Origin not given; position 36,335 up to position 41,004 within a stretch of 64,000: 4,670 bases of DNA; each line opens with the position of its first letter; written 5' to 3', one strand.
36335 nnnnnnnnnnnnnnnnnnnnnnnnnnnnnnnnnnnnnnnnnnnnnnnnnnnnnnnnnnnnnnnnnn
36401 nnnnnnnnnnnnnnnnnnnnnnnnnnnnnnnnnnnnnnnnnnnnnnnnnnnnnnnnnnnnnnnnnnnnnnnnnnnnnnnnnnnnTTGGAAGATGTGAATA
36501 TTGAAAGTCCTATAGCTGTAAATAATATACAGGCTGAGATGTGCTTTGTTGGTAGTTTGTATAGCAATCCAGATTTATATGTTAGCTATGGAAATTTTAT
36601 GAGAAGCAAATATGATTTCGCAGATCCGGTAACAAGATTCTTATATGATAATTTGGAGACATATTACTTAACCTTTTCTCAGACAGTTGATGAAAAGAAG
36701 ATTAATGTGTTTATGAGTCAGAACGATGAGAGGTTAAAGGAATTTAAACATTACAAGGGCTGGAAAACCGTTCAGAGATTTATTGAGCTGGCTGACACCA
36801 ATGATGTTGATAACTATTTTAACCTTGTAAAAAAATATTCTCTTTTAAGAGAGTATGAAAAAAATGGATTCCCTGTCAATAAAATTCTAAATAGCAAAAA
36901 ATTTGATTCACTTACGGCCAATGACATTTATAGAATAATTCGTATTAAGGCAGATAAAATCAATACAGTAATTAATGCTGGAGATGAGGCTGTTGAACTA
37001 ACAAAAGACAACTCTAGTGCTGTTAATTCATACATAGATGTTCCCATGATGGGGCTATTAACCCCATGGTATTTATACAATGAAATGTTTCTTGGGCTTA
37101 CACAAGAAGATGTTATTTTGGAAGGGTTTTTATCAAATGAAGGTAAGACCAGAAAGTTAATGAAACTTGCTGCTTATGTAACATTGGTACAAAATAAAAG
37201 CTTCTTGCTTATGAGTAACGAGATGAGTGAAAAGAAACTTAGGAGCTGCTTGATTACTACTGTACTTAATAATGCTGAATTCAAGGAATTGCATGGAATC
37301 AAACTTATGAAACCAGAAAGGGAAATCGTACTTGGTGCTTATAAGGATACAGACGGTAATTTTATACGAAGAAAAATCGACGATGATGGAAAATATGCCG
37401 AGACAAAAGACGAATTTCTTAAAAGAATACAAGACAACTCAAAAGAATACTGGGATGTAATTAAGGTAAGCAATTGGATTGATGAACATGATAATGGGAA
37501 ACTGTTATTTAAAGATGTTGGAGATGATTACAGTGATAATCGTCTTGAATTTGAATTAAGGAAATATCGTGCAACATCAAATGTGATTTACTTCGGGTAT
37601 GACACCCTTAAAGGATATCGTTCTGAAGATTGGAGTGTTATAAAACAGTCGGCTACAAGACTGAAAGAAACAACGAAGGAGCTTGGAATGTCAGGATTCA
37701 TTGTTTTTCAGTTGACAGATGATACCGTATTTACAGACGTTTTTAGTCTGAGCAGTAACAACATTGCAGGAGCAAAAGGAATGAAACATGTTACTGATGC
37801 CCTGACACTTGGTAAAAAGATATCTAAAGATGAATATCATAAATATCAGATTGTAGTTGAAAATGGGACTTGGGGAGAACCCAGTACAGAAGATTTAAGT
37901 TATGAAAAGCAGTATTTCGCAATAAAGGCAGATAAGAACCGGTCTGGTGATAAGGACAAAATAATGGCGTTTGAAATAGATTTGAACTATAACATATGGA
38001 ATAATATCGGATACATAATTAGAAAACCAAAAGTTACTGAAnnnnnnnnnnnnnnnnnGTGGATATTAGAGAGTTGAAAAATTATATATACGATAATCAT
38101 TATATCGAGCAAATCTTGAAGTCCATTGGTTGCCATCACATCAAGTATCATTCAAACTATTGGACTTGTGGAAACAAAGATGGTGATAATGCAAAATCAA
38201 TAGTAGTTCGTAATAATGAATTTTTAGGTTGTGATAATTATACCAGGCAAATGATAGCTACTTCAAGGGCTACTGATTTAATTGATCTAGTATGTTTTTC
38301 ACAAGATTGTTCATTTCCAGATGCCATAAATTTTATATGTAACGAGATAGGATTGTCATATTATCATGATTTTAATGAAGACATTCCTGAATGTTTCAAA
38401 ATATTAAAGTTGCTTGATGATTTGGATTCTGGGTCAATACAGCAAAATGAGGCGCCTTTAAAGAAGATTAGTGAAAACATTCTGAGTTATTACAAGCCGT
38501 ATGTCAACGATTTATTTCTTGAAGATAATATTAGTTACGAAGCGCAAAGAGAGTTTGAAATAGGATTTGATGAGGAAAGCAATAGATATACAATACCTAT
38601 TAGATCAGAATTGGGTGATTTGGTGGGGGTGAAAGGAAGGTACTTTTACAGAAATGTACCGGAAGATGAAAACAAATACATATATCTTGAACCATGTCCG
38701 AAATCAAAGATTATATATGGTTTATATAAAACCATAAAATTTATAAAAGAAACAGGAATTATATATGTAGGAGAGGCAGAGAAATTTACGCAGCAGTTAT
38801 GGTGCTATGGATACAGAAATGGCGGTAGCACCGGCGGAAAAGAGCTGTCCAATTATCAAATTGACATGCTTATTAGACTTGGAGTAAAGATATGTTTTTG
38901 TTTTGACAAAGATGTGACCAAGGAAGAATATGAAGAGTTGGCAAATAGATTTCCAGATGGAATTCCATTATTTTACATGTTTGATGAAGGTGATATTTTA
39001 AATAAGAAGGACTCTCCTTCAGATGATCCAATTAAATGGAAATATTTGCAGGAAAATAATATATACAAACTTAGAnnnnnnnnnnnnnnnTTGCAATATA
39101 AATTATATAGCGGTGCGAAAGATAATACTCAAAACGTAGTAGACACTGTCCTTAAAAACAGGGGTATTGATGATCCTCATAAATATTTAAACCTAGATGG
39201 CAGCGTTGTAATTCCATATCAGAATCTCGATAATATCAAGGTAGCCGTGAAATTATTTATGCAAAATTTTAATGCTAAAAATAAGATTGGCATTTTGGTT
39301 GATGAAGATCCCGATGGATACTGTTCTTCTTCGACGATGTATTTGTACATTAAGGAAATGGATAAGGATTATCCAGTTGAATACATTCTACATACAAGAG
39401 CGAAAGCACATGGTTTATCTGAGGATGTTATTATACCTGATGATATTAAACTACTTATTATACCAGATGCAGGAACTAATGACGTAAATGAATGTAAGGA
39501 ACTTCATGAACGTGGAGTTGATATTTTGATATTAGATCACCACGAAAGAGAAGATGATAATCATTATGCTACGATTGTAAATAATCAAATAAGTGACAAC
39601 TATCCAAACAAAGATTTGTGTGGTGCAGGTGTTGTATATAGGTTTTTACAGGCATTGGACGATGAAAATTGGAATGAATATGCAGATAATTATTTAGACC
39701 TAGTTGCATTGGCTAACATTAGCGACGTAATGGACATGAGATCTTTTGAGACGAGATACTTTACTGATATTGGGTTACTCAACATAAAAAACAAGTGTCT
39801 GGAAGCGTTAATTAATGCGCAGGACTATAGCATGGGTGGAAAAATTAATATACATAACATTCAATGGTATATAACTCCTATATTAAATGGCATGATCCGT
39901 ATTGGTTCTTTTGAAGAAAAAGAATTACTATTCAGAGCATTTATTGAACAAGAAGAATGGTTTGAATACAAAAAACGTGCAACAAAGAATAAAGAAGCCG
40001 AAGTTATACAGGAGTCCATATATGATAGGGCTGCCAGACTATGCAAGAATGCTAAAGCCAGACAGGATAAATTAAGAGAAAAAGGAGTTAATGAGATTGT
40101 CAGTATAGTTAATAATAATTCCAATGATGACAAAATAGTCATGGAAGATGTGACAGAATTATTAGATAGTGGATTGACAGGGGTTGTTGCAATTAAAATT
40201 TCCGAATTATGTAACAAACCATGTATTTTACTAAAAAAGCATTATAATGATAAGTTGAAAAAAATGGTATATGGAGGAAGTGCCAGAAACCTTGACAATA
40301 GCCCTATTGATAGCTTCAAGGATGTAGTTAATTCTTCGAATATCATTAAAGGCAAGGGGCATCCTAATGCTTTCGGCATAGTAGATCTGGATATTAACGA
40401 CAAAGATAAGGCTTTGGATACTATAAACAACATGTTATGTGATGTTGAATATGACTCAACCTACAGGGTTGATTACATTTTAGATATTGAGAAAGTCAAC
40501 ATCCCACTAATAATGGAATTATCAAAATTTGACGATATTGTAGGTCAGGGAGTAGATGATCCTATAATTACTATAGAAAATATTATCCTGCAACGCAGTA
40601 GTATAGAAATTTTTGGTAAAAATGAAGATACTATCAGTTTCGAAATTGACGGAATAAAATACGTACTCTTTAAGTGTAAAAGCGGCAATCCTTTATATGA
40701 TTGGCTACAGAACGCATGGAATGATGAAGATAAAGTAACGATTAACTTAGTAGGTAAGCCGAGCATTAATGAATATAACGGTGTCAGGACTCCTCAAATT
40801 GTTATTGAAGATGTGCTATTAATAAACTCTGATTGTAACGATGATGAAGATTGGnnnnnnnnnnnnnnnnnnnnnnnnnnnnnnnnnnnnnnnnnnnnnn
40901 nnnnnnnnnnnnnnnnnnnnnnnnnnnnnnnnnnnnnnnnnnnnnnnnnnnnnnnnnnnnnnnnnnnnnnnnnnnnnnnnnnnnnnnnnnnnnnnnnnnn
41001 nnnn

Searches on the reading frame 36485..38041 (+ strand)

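Call 8: search_protein_families(library=phrogs, proteins=[window:36485-38041:+], max_evalue=0.001)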
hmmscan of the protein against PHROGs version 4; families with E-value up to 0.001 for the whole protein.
window:36485-38041:+ (519 aa): 1 family
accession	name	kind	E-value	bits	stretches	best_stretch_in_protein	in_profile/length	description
phrog_19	-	DNA, RNA and nucleotide metabolism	4.1e-25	89.7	1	13-508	159-581/621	DnaB-like replicative helicase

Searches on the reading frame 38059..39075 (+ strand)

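Call 17: search_protein_families(library=phrogs, proteins=[window:38059-39075:+], max_evalue=0.001)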
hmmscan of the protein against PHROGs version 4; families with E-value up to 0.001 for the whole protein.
window:38059-39075:+ (339 aa): 3 families
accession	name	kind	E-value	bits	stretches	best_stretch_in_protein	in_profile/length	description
phrog_47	-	DNA, RNA and nucleotide metabolism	1.3e-22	81.2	1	10-337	25-337/947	DNA primase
phrog_6444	-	DNA, RNA and nucleotide metabolism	1e-08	35.5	1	174-285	201-312/577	DNA primase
phrog_22657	-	unknown function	1.3e-05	24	1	170-286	192-312/1185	-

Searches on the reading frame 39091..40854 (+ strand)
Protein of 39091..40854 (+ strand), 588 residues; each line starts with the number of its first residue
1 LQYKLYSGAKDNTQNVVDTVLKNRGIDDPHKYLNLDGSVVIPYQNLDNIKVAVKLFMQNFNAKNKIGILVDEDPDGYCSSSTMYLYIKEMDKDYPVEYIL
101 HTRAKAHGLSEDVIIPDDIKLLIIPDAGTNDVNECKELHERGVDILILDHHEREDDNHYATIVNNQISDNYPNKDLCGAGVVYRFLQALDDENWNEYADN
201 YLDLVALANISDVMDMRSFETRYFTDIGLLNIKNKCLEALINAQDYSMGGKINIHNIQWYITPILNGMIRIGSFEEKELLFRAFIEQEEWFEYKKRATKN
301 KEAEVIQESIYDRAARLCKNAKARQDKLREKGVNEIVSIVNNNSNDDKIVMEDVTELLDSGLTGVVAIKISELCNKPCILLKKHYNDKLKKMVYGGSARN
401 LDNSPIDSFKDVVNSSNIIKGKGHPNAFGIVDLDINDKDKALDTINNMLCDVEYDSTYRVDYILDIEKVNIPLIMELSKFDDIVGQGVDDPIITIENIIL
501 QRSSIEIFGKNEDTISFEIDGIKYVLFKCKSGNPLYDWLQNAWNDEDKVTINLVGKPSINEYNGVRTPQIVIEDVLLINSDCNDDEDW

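Call 8: search_protein_families(library=phrogs, proteins=[window:39091-40854:+], max_evalue=0.001)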
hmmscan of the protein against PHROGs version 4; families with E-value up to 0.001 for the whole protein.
window:39091-40854:+ (588 aa): 2 families
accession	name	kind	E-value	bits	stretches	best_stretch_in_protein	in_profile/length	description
phrog_2484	-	DNA, RNA and nucleotide metabolism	5.7e-150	501.6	1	8-575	7-556/564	RecJ-like ssDNA exonuclease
phrog_4771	-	other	5.7e-05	23.3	1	61-224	14-156/363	DHH phosphoesterase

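Call 78: search_dna_similar(query=window:39091-40854:+, collection=phages, mode=protein, max_rows=12)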
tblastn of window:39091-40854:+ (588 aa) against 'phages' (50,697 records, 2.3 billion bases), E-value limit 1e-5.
Records with a match: 216; places in all: 216; records where one place covers at least 80% of the query: 163.
Best place of each record, by identity: <60% 216.
By first word of the organism name: Bacillus 61; Staphylococcus 46; Lactococcus 29; Enterococcus 20; Lactobacillus 18; Bacteriophage 14; Enterocloster 6; Mammaliicoccus 4; Geobacillus 3; Listeria 3; and 9 more.
By host as written in the record: - 24; Lactococcus lactis 19; Staphylococcus sp. 17; Bacillus subtilis BEST7003 11; Bacillus anthracis Sterne 10; Lactobacillus plantarum 8; Bacillus subtilis 7; Bacillus anthracis 7; and 64 more.
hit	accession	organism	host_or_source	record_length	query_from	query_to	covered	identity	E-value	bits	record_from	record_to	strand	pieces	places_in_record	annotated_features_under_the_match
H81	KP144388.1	Geobacillus virus E3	failed fermentation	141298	1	577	98%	38.4%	1e-99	338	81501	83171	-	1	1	putative single stranded DNA exonuclease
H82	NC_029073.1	Geobacillus virus E3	failed fermentation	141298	1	577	98%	38.4%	1e-99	338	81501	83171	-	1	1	RecJ-like ssDNA exonuclease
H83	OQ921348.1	Bacillus phage SPbetaL8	Bacillus subtilis BEST7003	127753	1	580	99%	36.9%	1e-88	306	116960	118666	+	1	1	hypothetical protein (x2)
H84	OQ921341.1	Bacillus phage SPbetaL1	Bacillus subtilis BEST7003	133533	1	580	99%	36.7%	5e-88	304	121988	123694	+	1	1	hypothetical protein (x2)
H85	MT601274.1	Bacillus phage vB_BsuS-Goe13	Bacillus subtilis Delta6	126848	1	580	99%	36.5%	7e-89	306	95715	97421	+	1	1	yorK: putative ssDNA-specific endonuclease | hypothetical: hypothetical protein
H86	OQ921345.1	Bacillus phage SPbetaL5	Bacillus subtilis BEST7003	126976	1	580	99%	36.5%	4e-87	301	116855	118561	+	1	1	hypothetical protein (x2)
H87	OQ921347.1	Bacillus phage SPbetaL7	Bacillus subtilis BEST7003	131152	1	580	99%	36.5%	4e-87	301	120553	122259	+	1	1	hypothetical protein (x2)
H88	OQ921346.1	Bacillus phage SPbetaL6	Bacillus subtilis BEST7003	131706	1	580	99%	36.5%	4e-87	301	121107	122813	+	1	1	hypothetical protein (x2)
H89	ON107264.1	Bacillus phage BUCT083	Bacillus subtilis subsp. subtilis str. ...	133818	1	580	99%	36.5%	4e-87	301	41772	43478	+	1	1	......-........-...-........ exonuclease | hypothetical protein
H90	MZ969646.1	Bacillus phage BUCT082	Bacillus subtilis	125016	1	580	99%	36.4%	6e-88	304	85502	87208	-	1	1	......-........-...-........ exonuclease | hypothetical protein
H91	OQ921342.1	Bacillus phage SPbetaL2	Bacillus subtilis BEST7003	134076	1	580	99%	36.2%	2e-86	299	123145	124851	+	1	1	hypothetical protein (x2)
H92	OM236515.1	Bacillus phage SPR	Bacillus subtilis BEST7003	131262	1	580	99%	36.2%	4e-86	298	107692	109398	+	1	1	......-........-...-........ exonuclease | hypothetical protein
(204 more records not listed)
